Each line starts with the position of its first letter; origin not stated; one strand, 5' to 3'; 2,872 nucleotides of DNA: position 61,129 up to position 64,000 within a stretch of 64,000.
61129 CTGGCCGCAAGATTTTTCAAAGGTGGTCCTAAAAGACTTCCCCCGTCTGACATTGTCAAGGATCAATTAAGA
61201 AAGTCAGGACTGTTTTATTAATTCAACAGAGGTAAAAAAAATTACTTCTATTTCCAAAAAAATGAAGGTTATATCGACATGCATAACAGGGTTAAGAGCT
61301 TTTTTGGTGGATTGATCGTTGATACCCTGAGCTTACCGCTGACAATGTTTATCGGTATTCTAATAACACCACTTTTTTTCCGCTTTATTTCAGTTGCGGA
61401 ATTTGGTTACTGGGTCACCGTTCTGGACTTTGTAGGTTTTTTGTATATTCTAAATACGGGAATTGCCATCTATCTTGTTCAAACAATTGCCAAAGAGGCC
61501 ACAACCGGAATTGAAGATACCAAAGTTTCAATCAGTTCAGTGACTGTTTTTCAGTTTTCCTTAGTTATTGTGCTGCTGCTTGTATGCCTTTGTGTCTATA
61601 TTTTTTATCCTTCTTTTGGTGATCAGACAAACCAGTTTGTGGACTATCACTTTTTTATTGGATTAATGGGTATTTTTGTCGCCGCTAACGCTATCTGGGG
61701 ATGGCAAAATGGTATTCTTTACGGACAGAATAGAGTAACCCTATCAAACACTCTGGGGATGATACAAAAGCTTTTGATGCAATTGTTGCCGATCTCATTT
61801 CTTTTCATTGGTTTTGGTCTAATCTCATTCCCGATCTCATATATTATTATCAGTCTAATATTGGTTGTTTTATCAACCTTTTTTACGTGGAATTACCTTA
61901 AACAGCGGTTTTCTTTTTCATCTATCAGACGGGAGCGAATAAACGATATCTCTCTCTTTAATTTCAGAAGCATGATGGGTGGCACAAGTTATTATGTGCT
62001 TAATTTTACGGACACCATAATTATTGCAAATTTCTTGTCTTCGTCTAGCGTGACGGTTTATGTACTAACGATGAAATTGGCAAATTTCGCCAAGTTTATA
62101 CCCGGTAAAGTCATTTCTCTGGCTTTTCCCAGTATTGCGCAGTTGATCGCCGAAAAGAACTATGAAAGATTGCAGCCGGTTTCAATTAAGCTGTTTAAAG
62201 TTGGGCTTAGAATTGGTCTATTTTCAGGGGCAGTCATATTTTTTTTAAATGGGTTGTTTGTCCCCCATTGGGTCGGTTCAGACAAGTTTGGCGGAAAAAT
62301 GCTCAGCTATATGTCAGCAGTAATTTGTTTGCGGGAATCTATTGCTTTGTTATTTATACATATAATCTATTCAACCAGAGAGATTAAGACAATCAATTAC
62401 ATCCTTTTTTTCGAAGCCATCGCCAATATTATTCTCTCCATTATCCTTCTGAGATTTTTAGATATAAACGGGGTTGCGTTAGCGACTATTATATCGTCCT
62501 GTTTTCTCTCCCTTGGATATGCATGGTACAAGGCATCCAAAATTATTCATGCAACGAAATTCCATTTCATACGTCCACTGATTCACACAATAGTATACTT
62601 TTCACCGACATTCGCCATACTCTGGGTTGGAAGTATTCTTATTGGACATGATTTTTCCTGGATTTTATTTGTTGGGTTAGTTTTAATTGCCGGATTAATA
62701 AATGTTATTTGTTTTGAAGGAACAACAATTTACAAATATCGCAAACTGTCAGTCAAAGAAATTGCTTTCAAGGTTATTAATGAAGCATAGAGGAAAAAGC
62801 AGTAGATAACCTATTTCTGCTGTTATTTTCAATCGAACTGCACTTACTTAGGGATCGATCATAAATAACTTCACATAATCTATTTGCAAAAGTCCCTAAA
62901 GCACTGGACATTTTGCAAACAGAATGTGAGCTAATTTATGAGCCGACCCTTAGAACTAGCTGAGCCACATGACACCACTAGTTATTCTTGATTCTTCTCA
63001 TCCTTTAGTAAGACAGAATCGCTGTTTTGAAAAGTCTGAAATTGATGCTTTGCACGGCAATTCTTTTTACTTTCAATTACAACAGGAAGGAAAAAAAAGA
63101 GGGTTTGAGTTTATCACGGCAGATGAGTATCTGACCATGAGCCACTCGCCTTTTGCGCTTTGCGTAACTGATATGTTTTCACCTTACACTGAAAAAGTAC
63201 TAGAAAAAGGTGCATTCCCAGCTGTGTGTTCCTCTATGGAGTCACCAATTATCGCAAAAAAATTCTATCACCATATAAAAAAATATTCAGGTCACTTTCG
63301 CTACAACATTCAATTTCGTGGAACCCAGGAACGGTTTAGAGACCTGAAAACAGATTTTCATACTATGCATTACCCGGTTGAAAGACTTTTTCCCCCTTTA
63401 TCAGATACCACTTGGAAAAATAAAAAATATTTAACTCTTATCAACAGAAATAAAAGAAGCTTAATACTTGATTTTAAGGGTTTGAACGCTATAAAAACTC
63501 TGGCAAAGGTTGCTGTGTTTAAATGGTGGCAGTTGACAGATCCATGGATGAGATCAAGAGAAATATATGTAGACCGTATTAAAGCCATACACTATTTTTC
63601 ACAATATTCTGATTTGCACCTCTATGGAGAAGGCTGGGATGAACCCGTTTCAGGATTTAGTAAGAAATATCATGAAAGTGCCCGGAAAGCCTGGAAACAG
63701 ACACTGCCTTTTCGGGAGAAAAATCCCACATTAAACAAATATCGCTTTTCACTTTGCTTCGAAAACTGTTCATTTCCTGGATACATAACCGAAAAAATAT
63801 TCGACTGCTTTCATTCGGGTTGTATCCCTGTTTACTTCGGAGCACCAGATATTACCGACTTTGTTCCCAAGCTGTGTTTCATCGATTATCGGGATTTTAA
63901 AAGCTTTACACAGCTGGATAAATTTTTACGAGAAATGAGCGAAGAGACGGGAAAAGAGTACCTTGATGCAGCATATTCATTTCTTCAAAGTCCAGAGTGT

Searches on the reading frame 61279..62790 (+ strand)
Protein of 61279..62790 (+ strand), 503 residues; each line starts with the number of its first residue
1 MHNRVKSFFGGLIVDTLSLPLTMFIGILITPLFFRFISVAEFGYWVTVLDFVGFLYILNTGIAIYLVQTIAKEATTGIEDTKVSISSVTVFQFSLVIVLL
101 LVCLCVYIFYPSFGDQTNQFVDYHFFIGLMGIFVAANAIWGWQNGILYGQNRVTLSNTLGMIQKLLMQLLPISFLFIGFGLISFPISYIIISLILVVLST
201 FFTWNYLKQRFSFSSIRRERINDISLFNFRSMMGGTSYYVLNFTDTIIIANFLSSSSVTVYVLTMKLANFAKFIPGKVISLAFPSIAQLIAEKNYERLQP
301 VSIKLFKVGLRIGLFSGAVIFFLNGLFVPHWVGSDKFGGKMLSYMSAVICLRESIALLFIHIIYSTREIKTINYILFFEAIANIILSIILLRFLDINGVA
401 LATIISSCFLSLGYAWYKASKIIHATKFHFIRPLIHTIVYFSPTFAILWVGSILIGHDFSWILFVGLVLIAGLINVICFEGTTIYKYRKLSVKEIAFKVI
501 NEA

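Call 28: search_protein_families(library=pfam, proteins=[window:61279-62790:+])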
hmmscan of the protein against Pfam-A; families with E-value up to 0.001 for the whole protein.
window:61279-62790:+ (503 aa): 1 family
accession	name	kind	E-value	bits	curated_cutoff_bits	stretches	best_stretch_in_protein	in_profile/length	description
PF01943.22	Polysacc_synt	-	3.8e-09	36.8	28.2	1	13-288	6-272/274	Polysaccharide biosynthesis protein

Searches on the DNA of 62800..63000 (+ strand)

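Call 11: search_dna_similar(query=window:62848-62953:+, collection=plasmids, mode=distant, max_rows=40, max_evalue=0.001)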
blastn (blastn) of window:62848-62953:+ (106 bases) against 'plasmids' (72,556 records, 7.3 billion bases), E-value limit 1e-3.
No match.

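Call 68: search_rna_families(source=window, start=62800, end=63000, threshold=evalue, max_evalue=10)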
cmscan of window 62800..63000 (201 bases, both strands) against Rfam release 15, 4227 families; matches with E-value up to 10: 8.
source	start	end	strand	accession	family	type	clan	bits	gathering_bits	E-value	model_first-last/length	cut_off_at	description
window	62861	62939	-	RF03597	MIR6438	Gene; miRNA;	-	21.9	58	0.1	1-100/100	no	MIR6438 microRNA precursor family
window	62859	62941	-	RF03664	MIR6288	Gene; miRNA;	-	18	74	0.35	1-92/92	no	MIR6288 microRNA precursor family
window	62879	62924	-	RF03654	MIR4239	Gene; miRNA;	-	16.8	100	0.54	1-120/120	no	MIR4239 microRNA precursor family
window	62849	62951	-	RF03916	MIR400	Gene; miRNA;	-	16.5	83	0.74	1-103/103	no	MIR400 microRNA precursor family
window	62863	62937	+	RF00853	mir-304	Gene; miRNA;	-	16.3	99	0.76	1-88/88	no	mir-304 microRNA precursor family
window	62859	62941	-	RF04228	MIR6140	Gene; miRNA;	-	14.9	140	2.5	1-165/165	no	MIR6140 microRNA precursor family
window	62857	62943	-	RF04144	MIR9783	Gene; miRNA;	-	14.7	100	3.1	1-95/95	no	MIR9783 microRNA precursor family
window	62862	62938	+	RF03723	MIR7125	Gene; miRNA;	-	14.5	100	2.4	1-107/107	no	MIR7125 microRNA precursor family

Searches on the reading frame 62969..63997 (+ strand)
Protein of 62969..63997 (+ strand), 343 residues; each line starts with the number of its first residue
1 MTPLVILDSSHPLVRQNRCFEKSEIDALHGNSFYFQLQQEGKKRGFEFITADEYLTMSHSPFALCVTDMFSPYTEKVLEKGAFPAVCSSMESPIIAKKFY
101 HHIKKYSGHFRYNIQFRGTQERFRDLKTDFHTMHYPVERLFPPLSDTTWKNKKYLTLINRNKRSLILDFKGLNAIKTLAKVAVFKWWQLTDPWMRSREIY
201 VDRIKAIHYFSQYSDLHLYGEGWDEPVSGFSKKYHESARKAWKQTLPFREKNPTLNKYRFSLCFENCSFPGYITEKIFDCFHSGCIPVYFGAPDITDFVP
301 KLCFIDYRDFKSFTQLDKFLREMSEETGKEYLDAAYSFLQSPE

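Call 28: search_protein_families(library=pfam, proteins=[window:62969-63997:+])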
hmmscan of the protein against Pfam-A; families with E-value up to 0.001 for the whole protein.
window:62969-63997:+ (343 aa): 1 family
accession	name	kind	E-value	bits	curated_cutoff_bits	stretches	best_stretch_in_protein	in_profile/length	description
PF00852.26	Glyco_transf_10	-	1.8e-17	64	23.9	1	202-327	20-129/182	Glycosyltransferase family 10 (fucosyltransferase) C-term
